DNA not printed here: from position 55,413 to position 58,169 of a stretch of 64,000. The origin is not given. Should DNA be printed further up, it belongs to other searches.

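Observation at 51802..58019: Glycyl radical enzyme with a non-canonical catalytic loop, hard-wired to a BbsEF-like pair of family-III CoA-transferases and an acyl-CoA dehydrogenase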

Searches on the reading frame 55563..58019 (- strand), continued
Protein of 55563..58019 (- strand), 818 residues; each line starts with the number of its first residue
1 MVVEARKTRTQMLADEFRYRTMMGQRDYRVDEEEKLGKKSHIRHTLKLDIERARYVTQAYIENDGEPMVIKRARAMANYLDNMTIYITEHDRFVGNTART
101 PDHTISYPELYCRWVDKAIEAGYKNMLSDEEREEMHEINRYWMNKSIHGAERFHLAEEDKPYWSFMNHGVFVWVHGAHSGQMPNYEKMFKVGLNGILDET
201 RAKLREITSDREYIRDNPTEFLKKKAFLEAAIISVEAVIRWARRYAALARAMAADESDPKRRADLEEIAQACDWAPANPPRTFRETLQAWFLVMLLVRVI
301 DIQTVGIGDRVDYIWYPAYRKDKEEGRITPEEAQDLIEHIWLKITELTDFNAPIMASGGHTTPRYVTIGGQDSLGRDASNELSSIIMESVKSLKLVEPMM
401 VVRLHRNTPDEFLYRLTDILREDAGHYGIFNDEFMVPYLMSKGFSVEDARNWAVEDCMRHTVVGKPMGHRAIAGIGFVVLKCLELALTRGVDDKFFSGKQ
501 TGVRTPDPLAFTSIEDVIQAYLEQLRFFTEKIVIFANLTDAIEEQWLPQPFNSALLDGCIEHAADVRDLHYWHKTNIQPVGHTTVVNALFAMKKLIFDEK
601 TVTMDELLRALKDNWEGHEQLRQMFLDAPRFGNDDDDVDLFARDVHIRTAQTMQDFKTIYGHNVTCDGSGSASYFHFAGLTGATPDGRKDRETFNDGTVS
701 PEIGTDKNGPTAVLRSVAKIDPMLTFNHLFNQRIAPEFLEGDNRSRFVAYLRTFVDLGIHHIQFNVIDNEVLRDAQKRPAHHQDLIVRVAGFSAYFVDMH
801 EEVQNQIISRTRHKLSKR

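Call 42: find_related_loci(query=A1, collection=genome_contigs, flank=10000)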
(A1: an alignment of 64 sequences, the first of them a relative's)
Query A1 (818 aa) in genome_contigs; peptide patterns used: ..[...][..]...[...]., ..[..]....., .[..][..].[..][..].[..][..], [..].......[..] (x = any residue, [..] = any of these).
599 stretches matched a pattern (row limit reached: there are more); 594 encode a relative of the query (tblastn E <= 1e-3); the best 80 are kept; 80 distinct loci.
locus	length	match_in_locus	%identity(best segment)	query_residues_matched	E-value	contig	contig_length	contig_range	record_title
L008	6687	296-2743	81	1-816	0e+0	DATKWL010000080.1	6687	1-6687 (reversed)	MAG TPA_asm: Dehalococcoidia bacterium isolate SMAG_U14162 k141_418511, whole genome shotgun sequence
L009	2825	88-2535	74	1-816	0e+0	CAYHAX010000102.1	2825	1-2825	MAG TPA_asm: uncultured Dehalococcoidia bacterium isolate ERP119294_co2_375 genome assembly, contig: k141_1794168, whole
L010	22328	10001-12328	49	29-811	0e+0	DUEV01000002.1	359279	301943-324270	MAG TPA_asm: Dehalococcoidia bacterium isolate W156 Contig2, whole genome shotgun sequence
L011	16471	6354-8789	50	1-813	0e+0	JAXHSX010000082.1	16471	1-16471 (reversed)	MAG: Chloroflexota bacterium isolate MAG09_tar_biofilm MAG09_82, whole genome shotgun sequence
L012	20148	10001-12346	41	26-815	0e+0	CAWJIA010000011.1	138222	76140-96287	MAG: uncultured Chloroflexia bacterium isolate MFD03726.bin.1.148 genome assembly, contig: contig_52389, whole genome sh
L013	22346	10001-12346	41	25-818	0e+0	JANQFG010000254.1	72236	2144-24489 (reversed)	MAG: bacterium isolate PL23a_bin.76 k99_4013851, whole genome shotgun sequence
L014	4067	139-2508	39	26-818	0e+0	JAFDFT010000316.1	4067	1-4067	MAG: Deltaproteobacteria bacterium isolate Meg22_02_Bin_86 Meg22_02_Bin_86_scaffold_65093, whole genome shotgun sequence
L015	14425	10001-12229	40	48-811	0e+0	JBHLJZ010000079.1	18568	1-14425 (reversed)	MAG: Candidatus Hodarchaeota archaeon isolate DZ1B.201 DZ1B.201@8508, whole genome shotgun sequence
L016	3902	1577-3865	39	48-816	0e+0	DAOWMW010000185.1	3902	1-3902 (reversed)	MAG TPA_asm: Desulfobacteraceae bacterium isolate CSMAG_3012 CSMAG_3012_k141_1476432_length_3902_cov_72.1869, whole geno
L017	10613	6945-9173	39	48-811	2e-177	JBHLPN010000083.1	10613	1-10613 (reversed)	MAG: Promethearchaeota archaeon isolate H2M.194 H2M.194@7171, whole genome shotgun sequence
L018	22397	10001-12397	41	1-816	0e+0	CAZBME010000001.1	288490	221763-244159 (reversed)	MAG TPA_asm: uncultured Syntrophaceae bacterium isolate SRP302447_co2_781 genome assembly, contig: NODE_120_length_28849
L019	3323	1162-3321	39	26-755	1e-176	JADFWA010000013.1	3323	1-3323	MAG: Proteobacteria bacterium isolate C2.bin.20 k83_131072, whole genome shotgun sequence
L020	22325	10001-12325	36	35-813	7e-161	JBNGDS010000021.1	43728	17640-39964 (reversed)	MAG: Desulfomonilia bacterium isolate E05-038 bin56.fa-21, whole genome shotgun sequence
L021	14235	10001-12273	41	43-818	4e-164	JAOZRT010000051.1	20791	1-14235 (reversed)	MAG: Desulfobacterales bacterium isolate GMC6.concoct.7 GMC6_1914_length_20791_cov_9.710745, whole genome shotgun sequen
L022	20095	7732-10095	34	40-813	3e-135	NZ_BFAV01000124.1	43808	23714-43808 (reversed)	Desulfocucumis palustris strain NAW-5 NODE_124, whole genome shotgun sequence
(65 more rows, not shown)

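Call 65: find_encoding_contigs(protein=P0052, flank=10000, max_places=1)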
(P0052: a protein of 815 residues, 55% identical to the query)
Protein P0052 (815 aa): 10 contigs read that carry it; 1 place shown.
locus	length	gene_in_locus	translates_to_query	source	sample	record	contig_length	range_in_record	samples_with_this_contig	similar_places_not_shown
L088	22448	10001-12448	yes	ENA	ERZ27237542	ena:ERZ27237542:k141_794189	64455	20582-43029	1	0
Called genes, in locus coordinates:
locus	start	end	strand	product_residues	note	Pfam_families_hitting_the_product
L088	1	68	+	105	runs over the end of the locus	-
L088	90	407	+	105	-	PF00085:Thioredoxin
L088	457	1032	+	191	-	PF13526:DUF4125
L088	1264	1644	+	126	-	PF01209:Ubie_methyltran, PF07021:MetW, PF08241:Methyltransf_11, PF08242:Methyltransf_12, PF13489:Methyltransf_23, PF13649:Methyltransf_25, PF13847:Methyltransf_31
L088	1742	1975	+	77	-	PF01106:NifU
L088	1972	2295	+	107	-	-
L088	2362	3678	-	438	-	PF05496:RuvB_N, PF00158:Sigma54_activat (faint), PF00004:AAA, PF07728:AAA_5 (faint), PF13173:AAA_14, PF16193:AAA_assoc_2, PF12002:MgsA_C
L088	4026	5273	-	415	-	PF00764:Arginosuc_synth, PF20979:Arginosuc_syn_C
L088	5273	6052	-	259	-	PF00696:AA_kinase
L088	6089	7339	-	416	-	PF01960:ArgJ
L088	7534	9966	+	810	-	PF02901:PFL-like, PF01228:Gly_radical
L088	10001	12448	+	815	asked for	PF02901:PFL-like, PF01228:Gly_radical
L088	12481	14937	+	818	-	PF02901:PFL-like, PF01228:Gly_radical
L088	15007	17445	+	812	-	PF02901:PFL-like, PF01228:Gly_radical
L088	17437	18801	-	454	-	PF08245:Mur_ligase_M, PF02875:Mur_ligase_C, PF27239:FOL3_C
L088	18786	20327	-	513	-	PF07969:Amidohydro_3, PF01979:Amidohydro_1 (weak)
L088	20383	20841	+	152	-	PF00334:NDK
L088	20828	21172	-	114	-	PF02410:RsfS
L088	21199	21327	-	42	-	-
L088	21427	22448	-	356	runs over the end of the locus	PF01266:DAO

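Call 66: find_encoding_contigs(protein=P0090, flank=10000, max_places=1)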
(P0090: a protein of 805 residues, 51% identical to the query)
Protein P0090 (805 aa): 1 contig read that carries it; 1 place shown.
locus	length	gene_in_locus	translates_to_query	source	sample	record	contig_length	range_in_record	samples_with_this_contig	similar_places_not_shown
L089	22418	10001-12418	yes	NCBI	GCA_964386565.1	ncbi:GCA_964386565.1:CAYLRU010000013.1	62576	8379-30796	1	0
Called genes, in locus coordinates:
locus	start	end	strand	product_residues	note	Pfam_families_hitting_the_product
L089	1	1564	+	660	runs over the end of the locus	PF00724:Oxidored_FMN, PF01262:AlaDh_PNT_C (weak), PF00890:FAD_binding_2, PF01134:GIDA (weak), PF01266:DAO (weak), PF03486:HI0933_like (weak), PF07992:Pyr_redox_2, PF12831:FAD_oxidored, +2 more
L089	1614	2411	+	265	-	PF09918:DUF2148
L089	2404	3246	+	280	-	PF09918:DUF2148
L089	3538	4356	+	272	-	PF00378:ECH_1, PF16113:ECH_2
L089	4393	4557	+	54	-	-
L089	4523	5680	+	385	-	PF03060:NMO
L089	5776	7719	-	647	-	PF02776:TPP_enzyme_N, PF00205:TPP_enzyme_M, PF02775:TPP_enzyme_C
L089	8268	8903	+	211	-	PF00440:TetR_N, PF08359:TetR_C_4, PF17932:TetR_C_24 (weak)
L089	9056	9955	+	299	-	PF04909:Amidohydro_2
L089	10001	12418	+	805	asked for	PF02901:PFL-like, PF01228:Gly_radical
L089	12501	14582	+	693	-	PF02310:B12-binding, PF01642:MM_CoA_mutase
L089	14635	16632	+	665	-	PF00724:Oxidored_FMN, PF13434:Lys_Orn_oxgnase (faint), PF13738:Pyr_redox_3 (faint), PF00890:FAD_binding_2 (faint), PF01134:GIDA (faint), PF07992:Pyr_redox_2, PF13450:NAD_binding_8 (weak), PF00070:Pyr_redox (weak), +4 more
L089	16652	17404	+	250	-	PF00106:adh_short, PF08659:KR, PF13561:adh_short_C2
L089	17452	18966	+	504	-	PF00501:AMP-binding, PF13193:AMP-binding_C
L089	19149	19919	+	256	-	PF00378:ECH_1, PF16113:ECH_2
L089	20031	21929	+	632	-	PF02771:Acyl-CoA_dh_N, PF02770:Acyl-CoA_dh_M, PF00441:Acyl-CoA_dh_1, PF12806:Acyl-CoA_dh_C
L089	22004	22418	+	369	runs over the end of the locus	PF02771:Acyl-CoA_dh_N, PF02770:Acyl-CoA_dh_M, PF00441:Acyl-CoA_dh_1, PF08028:Acyl-CoA_dh_2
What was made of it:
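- In L089 a CoA ligase replaces the transferase, which fits activation of a free-acid product better (call 66).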

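Call 67: find_encoding_contigs(protein=P0101, flank=10000, max_places=1)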
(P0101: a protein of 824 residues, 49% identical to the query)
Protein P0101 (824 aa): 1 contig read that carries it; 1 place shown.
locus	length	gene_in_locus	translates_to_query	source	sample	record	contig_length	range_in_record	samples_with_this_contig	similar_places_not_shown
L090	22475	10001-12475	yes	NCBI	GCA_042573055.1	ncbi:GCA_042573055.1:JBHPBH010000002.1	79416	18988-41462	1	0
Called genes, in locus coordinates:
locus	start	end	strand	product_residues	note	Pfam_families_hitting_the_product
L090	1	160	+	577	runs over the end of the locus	PF01642:MM_CoA_mutase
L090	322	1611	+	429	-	PF02515:CoA_transf_3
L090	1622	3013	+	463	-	PF03972:MmgE_PrpD_N, PF19305:MmgE_PrpD_C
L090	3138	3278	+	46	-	-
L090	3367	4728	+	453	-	PF01425:Amidase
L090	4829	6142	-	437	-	PF02550:AcetylCoA_hydro, PF13336:AcetylCoA_hyd_C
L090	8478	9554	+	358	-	PF08240:ADH_N, PF16912:Glu_dehyd_C (weak), PF00107:ADH_zinc_N, PF13602:ADH_zinc_N_2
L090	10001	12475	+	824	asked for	PF02901:PFL-like, PF01228:Gly_radical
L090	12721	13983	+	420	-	PF02515:CoA_transf_3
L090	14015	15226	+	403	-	PF02515:CoA_transf_3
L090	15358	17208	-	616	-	PF00496:SBP_bac_5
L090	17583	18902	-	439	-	PF07690:MFS_1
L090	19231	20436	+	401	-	PF02771:Acyl-CoA_dh_N, PF02770:Acyl-CoA_dh_M, PF00441:Acyl-CoA_dh_1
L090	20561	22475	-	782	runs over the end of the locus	PF13414:TPR_11, PF00515:TPR_1, PF07719:TPR_2, PF13181:TPR_8, PF13414:TPR_11, PF13432:TPR_16, PF00515:TPR_1, PF13414:TPR_11, +35 more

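Call 69: find_related_loci(query=A1, collection=metagenome_contigs, flank=9000)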
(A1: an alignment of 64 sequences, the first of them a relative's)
Query A1 (818 aa) in metagenome_contigs; peptide patterns used: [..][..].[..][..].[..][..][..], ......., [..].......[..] (x = any residue, [..] = any of these).
600 stretches matched a pattern (row limit reached: there are more); 540 encode a relative of the query (tblastn E <= 1e-3); the best 80 are kept; 80 distinct loci.
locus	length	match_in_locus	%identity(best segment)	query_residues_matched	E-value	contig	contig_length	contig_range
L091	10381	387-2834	74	1-816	0e+0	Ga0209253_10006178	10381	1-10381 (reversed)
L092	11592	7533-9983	69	1-818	0e+0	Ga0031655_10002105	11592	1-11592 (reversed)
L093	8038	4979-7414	60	10-817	0e+0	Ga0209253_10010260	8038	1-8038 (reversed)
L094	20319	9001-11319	55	33-813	0e+0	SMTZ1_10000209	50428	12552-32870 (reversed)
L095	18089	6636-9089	52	5-818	0e+0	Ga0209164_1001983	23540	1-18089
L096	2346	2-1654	69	265-815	0e+0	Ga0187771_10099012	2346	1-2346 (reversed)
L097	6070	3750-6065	48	33-811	0e+0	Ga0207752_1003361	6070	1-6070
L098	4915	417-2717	45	39-815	0e+0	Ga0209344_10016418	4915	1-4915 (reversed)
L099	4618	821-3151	45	33-816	0e+0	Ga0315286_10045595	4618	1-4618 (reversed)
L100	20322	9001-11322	43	35-815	0e+0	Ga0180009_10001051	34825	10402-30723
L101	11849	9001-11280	42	48-815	0e+0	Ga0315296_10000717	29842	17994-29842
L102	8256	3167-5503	41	25-816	0e+0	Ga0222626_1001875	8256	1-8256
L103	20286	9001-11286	41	47-816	0e+0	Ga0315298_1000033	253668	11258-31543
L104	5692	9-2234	41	64-813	0e+0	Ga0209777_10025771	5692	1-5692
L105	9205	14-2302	39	48-816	0e+0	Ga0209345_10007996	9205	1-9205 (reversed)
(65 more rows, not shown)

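Call 71: find_encoding_contigs(protein=P0002, flank=6000, max_places=2)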
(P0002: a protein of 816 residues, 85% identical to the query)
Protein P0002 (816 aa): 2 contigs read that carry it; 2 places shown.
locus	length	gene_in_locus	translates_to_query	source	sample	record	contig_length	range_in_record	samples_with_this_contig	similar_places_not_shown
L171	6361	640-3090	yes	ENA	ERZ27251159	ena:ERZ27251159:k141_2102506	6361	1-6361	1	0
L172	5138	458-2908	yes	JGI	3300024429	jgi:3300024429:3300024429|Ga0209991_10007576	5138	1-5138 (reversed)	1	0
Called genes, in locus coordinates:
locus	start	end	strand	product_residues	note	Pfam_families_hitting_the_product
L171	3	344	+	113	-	?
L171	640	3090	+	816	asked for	PF02901:PFL-like, PF01228:Gly_radical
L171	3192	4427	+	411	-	PF02515:CoA_transf_3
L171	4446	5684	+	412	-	PF02515:CoA_transf_3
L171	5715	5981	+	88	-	-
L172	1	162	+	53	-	?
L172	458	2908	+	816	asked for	PF02901:PFL-like, PF01228:Gly_radical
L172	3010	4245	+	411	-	PF02515:CoA_transf_3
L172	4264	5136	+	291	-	?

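Call 72: find_encoding_contigs(protein=P0003, flank=6000, max_places=2)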
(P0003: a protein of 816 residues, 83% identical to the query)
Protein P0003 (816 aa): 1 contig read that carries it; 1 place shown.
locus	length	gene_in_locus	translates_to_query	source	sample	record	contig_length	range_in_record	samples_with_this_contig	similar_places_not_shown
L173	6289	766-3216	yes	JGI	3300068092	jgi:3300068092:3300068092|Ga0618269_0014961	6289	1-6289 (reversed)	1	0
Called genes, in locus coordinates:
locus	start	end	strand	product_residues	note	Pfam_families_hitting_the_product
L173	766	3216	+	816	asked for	PF02901:PFL-like, PF01228:Gly_radical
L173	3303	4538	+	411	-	PF02515:CoA_transf_3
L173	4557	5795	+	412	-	PF02515:CoA_transf_3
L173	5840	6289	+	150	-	?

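Call 83: predict_structure(alignment_id=A1)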
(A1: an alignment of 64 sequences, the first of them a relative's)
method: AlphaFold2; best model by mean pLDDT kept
length: 818 residues; sequences in the alignment: 64
mean_pLDDT: 90.9   pTM: 0.92
mean pLDDT of the five models: 90.9, 90.8, 89.9, 89.5, 88.2
residues with pLDDT >= 90: 597; 70-90: 172; 50-70: 36; < 50: 13
segments of 3 or more residues with pLDDT < 50: 1-4, 356-359
pLDDT, mean of each block of 10 residues (from residue 1): 63 83 56 52 81 97 96 98 96 94 91 86 89 96 90 93 90 85 95 98 98 97 98 99 98 97 98 98 98 94 87 97 98 97 86 51 86 95 97 91 97 96 90 96 95 87 91 82 97 91 97 98 97 94 93 97 94 89 95 98 98 97 96 96 96 94 85 78 93 83 90 96 91 88 92 96 91 94 88 84 88 72
secondary structure, 60 per line:
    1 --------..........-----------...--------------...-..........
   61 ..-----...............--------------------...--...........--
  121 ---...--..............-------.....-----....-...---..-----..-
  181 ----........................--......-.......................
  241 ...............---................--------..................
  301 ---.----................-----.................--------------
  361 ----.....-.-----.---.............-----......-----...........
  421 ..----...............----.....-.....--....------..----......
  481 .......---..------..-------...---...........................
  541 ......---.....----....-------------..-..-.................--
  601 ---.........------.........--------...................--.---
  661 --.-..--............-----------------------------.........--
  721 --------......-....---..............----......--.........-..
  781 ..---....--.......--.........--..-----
elements in order (helices of 4 or more, strands of 3 or more residues): H9-18 E47-49 H51-62 H68-82 E103-105 H108-118 H129-142 H150-154 H160-163 H185-208 H211-216 H218-255 H259-274 H283-300 H311-324 H330-346 E365-369 H381-393 E399-404 H410-422 E427-431 H432-441 H446-450 E452-456 E459-462 E475-478 H479-487 H514-546 H550-554 H559-562 H582-598 H604-612 H619-627 H636-654 H669-680 H710-718 E729-734 H736-739 H743-756 E761-766 H769-777 H779-782 E786-789 E792-795 H801-809
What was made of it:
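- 55563..58019 (-): Glycyl radical enzyme, 818 aa, first gene of the operon. AlphaFold2 model with pLDDT 90.9 and pTM 0.92 (call 83).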
